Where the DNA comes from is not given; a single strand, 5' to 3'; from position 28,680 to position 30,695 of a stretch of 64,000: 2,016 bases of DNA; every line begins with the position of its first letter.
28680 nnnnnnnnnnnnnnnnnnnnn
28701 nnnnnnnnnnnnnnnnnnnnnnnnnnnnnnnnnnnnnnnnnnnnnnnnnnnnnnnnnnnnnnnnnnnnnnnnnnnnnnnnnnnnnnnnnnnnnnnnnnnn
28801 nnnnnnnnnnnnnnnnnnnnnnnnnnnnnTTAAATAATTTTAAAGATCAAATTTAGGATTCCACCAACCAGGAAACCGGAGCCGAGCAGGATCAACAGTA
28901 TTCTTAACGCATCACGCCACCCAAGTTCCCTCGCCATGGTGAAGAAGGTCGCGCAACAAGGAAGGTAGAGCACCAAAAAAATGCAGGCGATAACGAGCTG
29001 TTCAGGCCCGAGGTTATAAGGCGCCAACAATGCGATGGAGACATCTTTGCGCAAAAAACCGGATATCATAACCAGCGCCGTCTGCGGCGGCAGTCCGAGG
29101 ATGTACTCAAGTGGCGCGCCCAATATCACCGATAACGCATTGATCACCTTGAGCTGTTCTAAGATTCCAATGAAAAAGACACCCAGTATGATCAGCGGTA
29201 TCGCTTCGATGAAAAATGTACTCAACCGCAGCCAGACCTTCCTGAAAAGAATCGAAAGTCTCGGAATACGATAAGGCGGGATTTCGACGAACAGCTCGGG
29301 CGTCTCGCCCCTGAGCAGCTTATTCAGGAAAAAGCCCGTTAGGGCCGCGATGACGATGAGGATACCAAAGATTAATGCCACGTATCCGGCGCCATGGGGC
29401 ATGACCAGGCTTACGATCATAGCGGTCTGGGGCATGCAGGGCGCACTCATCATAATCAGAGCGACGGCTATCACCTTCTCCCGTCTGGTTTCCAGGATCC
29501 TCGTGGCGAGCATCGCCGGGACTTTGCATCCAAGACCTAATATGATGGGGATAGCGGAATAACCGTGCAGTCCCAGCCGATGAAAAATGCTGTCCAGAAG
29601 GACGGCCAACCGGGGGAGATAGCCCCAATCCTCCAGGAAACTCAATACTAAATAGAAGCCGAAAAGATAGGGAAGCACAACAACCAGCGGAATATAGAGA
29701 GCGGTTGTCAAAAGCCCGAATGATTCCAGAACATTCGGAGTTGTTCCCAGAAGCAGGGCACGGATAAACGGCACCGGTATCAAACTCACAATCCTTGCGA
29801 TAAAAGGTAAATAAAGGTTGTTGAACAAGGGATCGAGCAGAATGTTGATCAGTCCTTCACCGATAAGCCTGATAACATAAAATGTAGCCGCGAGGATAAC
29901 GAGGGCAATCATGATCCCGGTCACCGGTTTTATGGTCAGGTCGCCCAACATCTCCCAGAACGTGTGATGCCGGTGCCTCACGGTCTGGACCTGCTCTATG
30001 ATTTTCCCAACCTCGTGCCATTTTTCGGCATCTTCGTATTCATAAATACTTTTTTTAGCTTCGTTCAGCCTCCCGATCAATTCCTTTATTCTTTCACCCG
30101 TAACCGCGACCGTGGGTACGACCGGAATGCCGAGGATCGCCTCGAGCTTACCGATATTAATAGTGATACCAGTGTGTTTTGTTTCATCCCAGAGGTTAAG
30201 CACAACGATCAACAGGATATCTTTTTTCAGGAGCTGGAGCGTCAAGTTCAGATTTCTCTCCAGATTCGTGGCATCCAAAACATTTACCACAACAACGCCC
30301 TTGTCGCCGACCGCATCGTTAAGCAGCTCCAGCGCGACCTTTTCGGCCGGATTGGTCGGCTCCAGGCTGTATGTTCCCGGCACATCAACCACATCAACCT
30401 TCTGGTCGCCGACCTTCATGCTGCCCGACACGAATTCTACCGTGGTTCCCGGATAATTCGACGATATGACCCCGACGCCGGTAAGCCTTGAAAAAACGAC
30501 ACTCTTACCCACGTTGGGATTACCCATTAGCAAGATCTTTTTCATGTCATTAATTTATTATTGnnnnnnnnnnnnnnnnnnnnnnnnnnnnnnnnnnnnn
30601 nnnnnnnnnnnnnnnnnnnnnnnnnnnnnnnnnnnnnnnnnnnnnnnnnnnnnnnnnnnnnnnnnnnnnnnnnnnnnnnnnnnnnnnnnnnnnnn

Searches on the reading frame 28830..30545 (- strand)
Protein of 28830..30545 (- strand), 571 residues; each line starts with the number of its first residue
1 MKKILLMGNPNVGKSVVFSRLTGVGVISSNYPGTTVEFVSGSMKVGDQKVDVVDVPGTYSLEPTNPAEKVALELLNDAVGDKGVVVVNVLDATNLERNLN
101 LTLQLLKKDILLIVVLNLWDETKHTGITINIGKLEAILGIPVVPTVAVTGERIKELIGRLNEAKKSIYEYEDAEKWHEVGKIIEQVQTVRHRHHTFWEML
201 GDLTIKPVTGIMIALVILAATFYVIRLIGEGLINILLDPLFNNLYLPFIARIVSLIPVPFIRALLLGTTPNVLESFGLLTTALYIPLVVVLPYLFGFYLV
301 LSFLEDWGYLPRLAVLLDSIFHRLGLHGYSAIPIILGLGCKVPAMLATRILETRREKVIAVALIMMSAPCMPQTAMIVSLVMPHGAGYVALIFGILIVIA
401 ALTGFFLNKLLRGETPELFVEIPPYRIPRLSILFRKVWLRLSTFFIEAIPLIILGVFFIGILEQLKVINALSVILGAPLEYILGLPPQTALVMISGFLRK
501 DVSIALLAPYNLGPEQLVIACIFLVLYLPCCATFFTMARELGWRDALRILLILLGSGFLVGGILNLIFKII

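Call 106: search_protein_families(library=pfam, proteins=[window:28830-30545:-], max_evalue=0.001)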
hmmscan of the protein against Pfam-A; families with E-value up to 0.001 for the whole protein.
window:28830-30545:- (571 aa): 4 families
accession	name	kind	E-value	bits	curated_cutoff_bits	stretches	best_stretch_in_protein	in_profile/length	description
PF02421.24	FeoB_N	-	7.4e-47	159.2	27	1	3-157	2-153/156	Ferrous iron transport protein B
PF07670.19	Gate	-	1.8e-30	105.9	29.6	2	288-382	2-102/104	Nucleoside recognition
PF01926.29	MMR_HSR1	-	6.6e-16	58.9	21.9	1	3-116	1-111/113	50S ribosome-binding GTPase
PF07664.17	FeoB_C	-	6.7e-13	48.6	26.6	1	390-440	2-54/54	Ferrous iron transport protein B C terminus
